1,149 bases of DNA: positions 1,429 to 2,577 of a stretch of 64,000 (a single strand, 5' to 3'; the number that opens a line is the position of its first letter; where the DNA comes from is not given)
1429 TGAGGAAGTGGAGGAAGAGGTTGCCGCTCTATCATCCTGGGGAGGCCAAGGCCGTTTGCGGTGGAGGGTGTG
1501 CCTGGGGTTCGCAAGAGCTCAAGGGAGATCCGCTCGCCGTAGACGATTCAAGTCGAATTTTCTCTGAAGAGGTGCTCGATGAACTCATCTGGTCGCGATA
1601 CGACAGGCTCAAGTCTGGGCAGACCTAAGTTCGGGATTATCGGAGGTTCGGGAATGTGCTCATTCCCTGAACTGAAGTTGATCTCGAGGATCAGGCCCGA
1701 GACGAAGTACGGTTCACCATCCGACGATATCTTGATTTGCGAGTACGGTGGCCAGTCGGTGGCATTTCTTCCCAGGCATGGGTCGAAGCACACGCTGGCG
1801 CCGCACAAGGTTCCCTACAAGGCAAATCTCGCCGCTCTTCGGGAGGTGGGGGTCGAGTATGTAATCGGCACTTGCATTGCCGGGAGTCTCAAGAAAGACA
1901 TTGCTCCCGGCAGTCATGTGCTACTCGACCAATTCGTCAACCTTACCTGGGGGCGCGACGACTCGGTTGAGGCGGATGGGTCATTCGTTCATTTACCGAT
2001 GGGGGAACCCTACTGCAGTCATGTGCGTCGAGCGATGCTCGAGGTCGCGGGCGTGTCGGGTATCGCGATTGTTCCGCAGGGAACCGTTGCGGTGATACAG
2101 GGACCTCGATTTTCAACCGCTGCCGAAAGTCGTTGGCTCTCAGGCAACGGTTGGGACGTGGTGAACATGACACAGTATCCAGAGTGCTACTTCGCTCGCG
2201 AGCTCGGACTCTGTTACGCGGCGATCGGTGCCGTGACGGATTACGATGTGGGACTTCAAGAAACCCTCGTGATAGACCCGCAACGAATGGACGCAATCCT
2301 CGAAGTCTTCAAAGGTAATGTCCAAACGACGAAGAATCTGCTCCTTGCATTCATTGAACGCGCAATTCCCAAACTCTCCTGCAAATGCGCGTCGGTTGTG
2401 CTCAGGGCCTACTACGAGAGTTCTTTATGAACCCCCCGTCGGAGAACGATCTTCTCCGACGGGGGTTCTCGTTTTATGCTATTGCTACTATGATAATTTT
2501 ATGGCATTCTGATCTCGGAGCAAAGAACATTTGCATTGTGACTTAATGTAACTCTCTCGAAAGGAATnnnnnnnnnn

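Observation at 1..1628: Cys-rich small ORF, hairpin and radical SAM/SPASM maturase: candidate peptide/protein modification cassette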

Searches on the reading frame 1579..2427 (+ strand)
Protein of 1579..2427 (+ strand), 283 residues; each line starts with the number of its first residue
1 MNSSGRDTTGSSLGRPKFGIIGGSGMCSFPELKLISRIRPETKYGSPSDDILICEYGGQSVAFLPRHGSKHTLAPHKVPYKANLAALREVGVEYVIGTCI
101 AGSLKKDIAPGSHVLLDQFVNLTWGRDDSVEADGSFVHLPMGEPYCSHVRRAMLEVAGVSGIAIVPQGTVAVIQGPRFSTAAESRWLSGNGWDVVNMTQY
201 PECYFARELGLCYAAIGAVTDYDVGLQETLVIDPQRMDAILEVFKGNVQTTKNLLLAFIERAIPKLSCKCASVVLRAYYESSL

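Call 3: search_protein_families(library=pfam, proteins=[window:1579-2427:+], max_evalue=0.1)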
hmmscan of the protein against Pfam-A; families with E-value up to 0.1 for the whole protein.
window:1579-2427:+ (283 aa): 1 family
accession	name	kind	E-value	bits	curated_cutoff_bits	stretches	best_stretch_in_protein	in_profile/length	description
PF01048.26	PNP_UDP_1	-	1.2e-36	126.7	25.1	1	17-260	1-233/233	Phosphorylase superfamily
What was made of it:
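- On MTAP / MtnP: PF01048 scores 126.7 bits against a cut-off of 25.1 (call 3).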

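Call 4: search_protein_families(library=ncbifam, proteins=[window:1579-2427:+], max_evalue=0.1)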
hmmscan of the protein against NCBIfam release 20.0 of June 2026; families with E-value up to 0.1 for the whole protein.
window:1579-2427:+ (283 aa): 11 families
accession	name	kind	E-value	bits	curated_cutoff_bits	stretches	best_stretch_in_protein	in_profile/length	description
NF005876.0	PRK07823.1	equivalog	1e-77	260.9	306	1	16-272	6-255/267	S-methyl-5'-thioadenosine phosphorylase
TIGR01694.1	MTAP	equivalog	8.8e-70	234.8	274.85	1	18-260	2-239/240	S-methyl-5'-thioadenosine phosphorylase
NF006334.0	PRK08564.1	equivalog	1.9e-68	230.5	382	1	15-274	7-262/267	S-methyl-5'-thioadenosine phosphorylase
NF006492.0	PRK08931.1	equivalog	3.2e-61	207.3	437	1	16-272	4-256/291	S-methyl-5'-thioadenosine phosphorylase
NF006599.0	PRK09136.1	equivalog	2.8e-57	193.8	223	1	19-256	5-241/247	S-methyl-5'-thioinosine phosphorylase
NF005657.0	PRK07432.1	equivalog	1.7e-50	171.8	453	1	17-258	5-246/291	S-methyl-5'-thioadenosine phosphorylase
TIGR01698.1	PUNP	equivalog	2.8e-21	76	302.6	1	68-227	58-216/245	purine-nucleoside phosphorylase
NF006054.0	PRK08202.1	equivalog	4.1e-20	72.4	218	1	84-261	99-273/274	purine-nucleoside phosphorylase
TIGR01697.1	PNPH-PUNA-XAPA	subfamily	1.7e-17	63.6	197.1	1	82-237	73-224/247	inosine/guanosine/xanthosine phosphorylase family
TIGR01699.1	XAPA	equivalog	2.6e-14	53.4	370.9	1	86-247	77-238/248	xanthosine phosphorylase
TIGR01700.1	PNPH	equivalog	9.3e-10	38.3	293.35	1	86-232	77-224/249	purine nucleoside phosphorylase I, inosine and guanosine-specific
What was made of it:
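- On MTAP / MtnP: NF005876 scores 260.9 against 306, and TIGR01694 scores 234.8 against 274.85 (call 4).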

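Call 80: search_solved_structures(query=window:1579-2427:+, max_evalue=1e-20, show_alignments=2)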
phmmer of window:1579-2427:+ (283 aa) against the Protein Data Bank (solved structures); distinct sequences matched with E-value up to 1e-20: 13.
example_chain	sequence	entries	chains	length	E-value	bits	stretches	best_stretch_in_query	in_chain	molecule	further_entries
1v4n_A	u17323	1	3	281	1e-52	182.2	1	16-271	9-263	271aa long hypothetical 5'-methylthioadenosine phosphorylase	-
2a8y_A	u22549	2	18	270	2.5e-51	177.6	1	16-272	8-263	5'-methylthioadenosine phosphorylase (mtaP)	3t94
5eub_A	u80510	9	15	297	3.3e-49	170.7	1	9-260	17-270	S-methyl-5'-thioadenosine phosphorylase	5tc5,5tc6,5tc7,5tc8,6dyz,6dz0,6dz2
1cb0_A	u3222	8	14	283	3.5e-49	170.6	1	10-260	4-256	PROTEIN (5'-DEOXY-5'-METHYLTHIOADENOSINE PHOSPHORYLASE) | 5'-Deoxy-5'-Methylthioadenosine Phosphorylase | 5'-methylthioadenosine phosphorylase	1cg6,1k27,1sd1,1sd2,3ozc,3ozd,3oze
1wta_A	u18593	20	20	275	2e-48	168.1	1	15-262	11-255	5'-methylthioadenosine phosphorylase | S-methyl-5'-thioadenosine phosphorylase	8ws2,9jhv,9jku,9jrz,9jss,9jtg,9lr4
9vs8_A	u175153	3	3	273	2e-48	168.1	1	15-262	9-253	S-methyl-5'-thioadenosine phosphorylase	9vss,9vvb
5f78_A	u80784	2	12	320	9.6e-45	156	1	3-258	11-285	Methylthioadenosine phosphorylase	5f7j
4glf_A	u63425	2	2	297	1.5e-44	155.4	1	18-226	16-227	RsfP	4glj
5f7o_A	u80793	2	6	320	1.8e-44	155.1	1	3-258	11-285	Methylthioadenosine phosphorylase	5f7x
4l5a_A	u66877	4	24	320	1.8e-44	155.1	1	3-258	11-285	S-methyl-5'-thioadenosine phosphorylase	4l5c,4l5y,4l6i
5f7z_A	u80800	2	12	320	2.5e-44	154.7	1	3-258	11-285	Methylthioadenosine phosphorylase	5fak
5f73_A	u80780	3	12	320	4.8e-44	153.7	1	3-258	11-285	Methylthioadenosine phosphorylase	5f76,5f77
3ozb_A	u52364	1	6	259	7.2e-35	123.6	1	14-228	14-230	Methylthioadenosine phosphorylase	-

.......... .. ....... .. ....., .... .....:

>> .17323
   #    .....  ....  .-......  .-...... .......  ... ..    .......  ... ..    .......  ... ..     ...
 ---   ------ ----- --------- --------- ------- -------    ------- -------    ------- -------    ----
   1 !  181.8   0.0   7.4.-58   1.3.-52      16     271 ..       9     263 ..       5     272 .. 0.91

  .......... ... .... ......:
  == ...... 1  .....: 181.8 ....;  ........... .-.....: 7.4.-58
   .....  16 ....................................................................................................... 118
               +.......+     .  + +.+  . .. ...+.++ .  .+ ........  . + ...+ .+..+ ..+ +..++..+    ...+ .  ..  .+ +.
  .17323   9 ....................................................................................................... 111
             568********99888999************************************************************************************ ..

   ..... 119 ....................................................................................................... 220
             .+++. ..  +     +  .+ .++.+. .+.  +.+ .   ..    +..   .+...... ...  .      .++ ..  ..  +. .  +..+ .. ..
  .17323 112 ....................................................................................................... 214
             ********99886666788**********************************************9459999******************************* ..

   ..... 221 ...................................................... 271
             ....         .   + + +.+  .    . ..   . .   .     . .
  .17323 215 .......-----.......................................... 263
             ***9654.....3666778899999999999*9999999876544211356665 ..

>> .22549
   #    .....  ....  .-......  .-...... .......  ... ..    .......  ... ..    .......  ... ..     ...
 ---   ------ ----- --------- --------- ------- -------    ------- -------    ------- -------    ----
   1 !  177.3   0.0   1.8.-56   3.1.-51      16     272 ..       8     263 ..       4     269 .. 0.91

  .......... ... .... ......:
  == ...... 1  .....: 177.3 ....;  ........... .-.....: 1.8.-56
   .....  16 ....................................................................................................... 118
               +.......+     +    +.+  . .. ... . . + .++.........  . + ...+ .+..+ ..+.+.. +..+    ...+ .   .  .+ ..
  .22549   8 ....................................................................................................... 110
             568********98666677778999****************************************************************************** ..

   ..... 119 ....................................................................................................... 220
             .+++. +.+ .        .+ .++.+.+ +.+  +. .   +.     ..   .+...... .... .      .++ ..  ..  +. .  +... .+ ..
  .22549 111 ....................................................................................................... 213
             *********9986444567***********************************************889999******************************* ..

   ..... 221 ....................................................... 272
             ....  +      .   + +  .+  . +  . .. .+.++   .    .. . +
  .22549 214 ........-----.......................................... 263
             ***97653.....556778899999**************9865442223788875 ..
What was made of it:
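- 1579..2430 (+): MTAP-type (S-methyl-5'-thioadenosine / 5'-deoxyadenosine) phosphorylase, 283 aa. Its start overlaps the rSAM stop codon by 50 nt. PDB archaeal MTAPII at 1e-52, aligned from residue 16 (call 80).
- On MTAP / MtnP: Solved MTAPs match at 1e-52 to 1e-44, with GIIGGSG, RHG and TDYD conserved (call 80).
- Closest known: MTA/5'-deoxyadenosine phosphorylase. Same: E 1e-52 to Sulfolobus MTAPII, including the C-terminal CXC (call 80).
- Canonical motifs (GIIGGSG, RHG, TDYD) are present, and the PDB MTAPII match is 1e-52 (call 80). The MTAP-like protein looks canonical (call 80).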

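Call 86: search_protein_families(library=padloc, proteins=[window:1579-2427:+], max_evalue=0.001)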
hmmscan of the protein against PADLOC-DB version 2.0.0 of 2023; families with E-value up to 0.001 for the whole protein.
window:1579-2427:+ (283 aa): 0 families
